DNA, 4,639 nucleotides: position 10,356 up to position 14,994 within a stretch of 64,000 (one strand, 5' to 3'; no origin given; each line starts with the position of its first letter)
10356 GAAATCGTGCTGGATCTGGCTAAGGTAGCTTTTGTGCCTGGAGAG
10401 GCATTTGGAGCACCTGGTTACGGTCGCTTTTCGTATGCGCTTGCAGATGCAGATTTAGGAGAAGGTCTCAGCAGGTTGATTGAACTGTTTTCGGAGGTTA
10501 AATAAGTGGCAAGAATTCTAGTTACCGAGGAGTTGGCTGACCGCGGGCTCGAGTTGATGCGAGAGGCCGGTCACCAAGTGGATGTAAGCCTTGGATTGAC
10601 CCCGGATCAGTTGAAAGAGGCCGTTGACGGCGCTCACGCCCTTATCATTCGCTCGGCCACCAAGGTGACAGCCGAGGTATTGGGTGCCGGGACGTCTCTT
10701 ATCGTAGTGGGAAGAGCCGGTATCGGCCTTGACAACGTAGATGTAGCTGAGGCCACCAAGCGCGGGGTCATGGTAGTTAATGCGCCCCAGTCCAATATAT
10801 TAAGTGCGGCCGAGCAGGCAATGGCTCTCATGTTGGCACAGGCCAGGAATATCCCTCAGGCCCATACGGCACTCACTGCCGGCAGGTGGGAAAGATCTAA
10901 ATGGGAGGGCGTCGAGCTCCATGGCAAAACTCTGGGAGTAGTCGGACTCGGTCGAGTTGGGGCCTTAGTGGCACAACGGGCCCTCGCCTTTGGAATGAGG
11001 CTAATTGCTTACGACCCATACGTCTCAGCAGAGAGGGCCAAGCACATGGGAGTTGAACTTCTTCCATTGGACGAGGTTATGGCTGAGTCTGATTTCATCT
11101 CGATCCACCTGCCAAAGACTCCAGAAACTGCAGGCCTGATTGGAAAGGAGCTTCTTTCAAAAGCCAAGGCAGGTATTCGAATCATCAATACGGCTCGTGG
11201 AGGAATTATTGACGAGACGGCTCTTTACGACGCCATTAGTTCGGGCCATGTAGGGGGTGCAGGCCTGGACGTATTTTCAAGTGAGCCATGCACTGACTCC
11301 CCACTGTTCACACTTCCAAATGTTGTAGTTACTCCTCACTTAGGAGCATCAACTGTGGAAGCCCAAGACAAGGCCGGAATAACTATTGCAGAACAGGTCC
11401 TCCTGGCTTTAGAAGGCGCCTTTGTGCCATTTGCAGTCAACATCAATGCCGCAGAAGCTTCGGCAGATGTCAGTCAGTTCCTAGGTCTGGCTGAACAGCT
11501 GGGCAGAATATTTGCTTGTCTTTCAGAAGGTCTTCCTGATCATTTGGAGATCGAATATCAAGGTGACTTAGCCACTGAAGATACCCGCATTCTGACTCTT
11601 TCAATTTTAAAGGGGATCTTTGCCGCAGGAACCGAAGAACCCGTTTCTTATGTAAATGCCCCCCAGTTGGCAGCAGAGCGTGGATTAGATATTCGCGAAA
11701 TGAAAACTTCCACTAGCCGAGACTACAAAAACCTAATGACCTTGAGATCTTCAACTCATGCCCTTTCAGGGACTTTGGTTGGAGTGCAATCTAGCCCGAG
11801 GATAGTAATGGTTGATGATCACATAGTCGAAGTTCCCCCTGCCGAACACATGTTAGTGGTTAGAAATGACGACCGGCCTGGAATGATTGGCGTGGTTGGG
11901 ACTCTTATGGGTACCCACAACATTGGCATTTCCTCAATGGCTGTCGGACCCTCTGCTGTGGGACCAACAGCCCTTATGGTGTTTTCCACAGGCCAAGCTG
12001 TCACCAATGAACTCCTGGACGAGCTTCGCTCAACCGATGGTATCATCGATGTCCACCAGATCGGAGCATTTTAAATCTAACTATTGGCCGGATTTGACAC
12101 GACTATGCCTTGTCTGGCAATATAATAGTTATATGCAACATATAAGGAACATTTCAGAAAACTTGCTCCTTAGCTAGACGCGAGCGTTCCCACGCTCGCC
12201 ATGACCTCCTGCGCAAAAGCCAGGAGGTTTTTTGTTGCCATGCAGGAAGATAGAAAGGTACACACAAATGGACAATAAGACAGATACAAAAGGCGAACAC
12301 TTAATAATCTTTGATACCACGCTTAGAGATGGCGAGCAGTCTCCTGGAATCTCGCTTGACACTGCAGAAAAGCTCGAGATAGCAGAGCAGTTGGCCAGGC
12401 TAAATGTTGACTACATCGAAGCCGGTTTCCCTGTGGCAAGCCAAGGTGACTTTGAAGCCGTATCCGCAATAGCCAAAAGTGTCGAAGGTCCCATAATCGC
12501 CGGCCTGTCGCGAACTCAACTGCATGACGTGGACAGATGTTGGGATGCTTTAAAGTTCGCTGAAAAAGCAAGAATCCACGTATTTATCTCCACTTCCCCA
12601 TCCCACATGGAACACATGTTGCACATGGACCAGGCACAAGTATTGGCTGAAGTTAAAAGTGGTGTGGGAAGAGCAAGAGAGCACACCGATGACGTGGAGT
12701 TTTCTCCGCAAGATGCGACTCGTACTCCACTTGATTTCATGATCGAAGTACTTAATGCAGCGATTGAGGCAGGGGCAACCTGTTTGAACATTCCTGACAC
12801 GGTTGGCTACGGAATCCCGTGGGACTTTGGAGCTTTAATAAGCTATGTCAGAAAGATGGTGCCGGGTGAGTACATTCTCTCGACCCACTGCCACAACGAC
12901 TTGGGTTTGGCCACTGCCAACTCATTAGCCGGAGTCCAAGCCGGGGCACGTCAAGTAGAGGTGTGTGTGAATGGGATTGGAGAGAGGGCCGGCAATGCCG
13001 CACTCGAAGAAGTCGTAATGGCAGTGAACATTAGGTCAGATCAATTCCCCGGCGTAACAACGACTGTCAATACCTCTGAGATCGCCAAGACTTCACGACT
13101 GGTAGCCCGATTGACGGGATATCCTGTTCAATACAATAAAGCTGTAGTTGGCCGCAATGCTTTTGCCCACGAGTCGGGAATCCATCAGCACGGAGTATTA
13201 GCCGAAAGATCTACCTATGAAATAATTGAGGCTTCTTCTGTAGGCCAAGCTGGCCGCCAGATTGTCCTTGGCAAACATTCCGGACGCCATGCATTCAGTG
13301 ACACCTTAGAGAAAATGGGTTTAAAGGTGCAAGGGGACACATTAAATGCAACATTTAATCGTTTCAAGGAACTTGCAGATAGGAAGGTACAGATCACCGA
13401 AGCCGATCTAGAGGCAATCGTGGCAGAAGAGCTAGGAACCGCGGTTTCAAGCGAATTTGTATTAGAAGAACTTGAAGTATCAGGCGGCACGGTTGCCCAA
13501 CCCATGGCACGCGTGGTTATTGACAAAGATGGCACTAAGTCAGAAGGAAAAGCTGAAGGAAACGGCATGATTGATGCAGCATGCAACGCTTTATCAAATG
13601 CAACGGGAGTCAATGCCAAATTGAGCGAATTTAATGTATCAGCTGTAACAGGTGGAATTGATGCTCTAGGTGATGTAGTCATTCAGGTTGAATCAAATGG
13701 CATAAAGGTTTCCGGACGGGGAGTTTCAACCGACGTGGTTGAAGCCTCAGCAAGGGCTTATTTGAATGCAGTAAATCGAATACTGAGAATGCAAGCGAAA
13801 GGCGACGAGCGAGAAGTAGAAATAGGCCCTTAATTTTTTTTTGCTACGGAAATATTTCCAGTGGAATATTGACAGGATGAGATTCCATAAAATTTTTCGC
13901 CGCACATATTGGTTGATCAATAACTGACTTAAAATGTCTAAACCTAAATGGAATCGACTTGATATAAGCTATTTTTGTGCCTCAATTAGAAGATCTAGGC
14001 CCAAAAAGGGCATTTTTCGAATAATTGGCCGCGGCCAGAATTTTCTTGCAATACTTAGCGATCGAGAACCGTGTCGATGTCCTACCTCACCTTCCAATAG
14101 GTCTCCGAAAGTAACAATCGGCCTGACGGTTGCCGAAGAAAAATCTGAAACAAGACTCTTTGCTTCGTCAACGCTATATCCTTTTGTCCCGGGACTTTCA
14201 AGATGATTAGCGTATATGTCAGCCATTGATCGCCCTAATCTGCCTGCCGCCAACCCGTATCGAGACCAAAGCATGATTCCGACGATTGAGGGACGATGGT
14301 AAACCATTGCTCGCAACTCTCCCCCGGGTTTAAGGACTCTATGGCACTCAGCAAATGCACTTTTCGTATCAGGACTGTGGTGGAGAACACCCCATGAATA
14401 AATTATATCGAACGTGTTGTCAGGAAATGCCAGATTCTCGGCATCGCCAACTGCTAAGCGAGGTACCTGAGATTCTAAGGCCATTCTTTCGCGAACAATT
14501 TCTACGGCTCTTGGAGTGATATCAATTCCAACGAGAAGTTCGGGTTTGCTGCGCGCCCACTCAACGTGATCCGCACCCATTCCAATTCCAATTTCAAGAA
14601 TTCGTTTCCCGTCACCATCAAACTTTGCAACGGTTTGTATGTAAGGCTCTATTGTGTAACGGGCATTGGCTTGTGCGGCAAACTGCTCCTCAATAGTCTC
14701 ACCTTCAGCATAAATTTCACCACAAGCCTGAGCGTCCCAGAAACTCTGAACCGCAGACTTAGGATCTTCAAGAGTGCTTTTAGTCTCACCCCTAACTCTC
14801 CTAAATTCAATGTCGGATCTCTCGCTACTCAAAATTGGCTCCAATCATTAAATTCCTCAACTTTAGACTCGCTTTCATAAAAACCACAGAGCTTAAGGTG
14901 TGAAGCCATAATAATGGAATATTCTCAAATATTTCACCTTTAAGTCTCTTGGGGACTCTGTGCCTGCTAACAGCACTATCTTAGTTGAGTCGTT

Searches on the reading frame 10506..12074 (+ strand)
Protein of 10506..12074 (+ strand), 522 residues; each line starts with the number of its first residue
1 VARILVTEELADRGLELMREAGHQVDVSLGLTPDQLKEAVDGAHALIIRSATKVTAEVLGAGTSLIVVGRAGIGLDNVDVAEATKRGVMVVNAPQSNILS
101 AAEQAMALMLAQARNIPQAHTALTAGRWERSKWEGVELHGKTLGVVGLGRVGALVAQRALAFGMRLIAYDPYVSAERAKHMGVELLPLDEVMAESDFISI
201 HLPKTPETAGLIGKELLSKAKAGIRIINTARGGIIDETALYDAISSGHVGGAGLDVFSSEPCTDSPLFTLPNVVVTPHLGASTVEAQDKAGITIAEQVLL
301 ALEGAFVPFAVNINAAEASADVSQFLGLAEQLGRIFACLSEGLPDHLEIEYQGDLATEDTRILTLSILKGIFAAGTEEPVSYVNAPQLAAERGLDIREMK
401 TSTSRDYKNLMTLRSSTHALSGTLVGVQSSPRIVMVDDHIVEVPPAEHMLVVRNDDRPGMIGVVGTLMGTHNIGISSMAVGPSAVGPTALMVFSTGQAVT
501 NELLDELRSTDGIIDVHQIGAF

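Call 18: search_protein_families(library=pfam, proteins=[window:10506-12074:+], max_evalue=0.001)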
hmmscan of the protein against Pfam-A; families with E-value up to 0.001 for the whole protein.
window:10506-12074:+ (522 aa): 5 families
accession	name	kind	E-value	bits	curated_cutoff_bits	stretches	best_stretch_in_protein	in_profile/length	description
PF02826.25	2-Hacid_dh_C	-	1.6e-62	210.5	25.1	1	106-280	1-178/178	D-isomer specific 2-hydroxyacid dehydrogenase, NAD binding domain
PF00389.36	2-Hacid_dh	-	8.6e-33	113.3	24.6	1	4-312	1-134/134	D-isomer specific 2-hydroxyacid dehydrogenase, catalytic domain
PF19304.4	PGDH_inter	-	2.8e-21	76.2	27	1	323-436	3-118/119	D-3-phosphoglycerate dehydrogenase intervening domain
PF01842.31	ACT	-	7.5e-08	32.5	27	1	448-509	1-63/66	ACT domain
PF03446.21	NAD_binding_2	-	0.00048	20.6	21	0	143-232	2-95/161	NAD binding domain of 6-phosphogluconate dehydrogenase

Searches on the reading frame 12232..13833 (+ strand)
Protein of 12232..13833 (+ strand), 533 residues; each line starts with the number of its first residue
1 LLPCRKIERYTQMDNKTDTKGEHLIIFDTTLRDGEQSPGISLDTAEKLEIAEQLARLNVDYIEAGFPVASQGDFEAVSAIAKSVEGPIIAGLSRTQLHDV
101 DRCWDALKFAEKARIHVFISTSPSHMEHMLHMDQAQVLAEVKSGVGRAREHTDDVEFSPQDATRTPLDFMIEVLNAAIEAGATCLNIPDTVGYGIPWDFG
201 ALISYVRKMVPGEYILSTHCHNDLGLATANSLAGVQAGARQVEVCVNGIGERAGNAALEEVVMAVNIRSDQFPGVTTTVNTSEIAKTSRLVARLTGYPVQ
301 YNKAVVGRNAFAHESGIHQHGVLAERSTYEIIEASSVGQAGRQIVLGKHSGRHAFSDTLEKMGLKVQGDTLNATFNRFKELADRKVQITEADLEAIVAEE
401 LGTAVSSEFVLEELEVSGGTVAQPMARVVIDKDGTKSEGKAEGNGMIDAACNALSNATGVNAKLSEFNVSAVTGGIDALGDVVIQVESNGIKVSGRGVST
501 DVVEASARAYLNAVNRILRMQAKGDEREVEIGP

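Call 18: search_protein_families(library=pfam, proteins=[window:12232-13833:+], max_evalue=0.001)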
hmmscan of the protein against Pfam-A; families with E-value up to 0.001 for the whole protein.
window:12232-13833:+ (533 aa): 3 families
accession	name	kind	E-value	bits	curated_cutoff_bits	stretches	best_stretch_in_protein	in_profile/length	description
PF00682.25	HMGL-like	-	1.8e-91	306.6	29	1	24-291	2-260/260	HMGL-like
PF08502.15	LeuA_dimer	-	5.8e-35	120.5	24.9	1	387-518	1-131/131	LeuA allosteric (dimerisation) domain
PF22617.1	HCS_D2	-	3.9e-27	94.9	27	1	305-385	1-81/82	Homocitrate synthase post-HMGL domain-like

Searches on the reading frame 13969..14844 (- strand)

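Call 19: search_protein_families(library=pfam, proteins=[window:13969-14844:-], max_evalue=0.001)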
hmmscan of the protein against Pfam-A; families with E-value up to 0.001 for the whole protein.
window:13969-14844:- (291 aa): 7 families
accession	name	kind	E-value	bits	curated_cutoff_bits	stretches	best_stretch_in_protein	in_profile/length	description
PF08241.18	Methyltransf_11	-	1.1e-22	80.9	21.2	1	83-177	1-93/95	Methyltransferase domain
PF13649.12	Methyltransf_25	-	9.3e-21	74.8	27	1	82-175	1-97/97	Methyltransferase domain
PF13847.12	Methyltransf_31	-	6.9e-16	58.7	27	1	78-178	3-108/145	Methyltransferase domain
PF08242.18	Methyltransf_12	-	1.1e-14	55.3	30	1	83-177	1-98/98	Methyltransferase domain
PF13489.12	Methyltransf_23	-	1.3e-12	48.2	27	1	60-184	4-121/164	Methyltransferase domain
PF01209.24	Ubie_methyltran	-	2.4e-09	37.3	20.1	1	79-189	48-161/233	ubiE/COQ5 methyltransferase family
PF08003.17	Methyltransf_9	-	0.00031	20.3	23.8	1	78-177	115-215/315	Protein of unknown function (DUF1698)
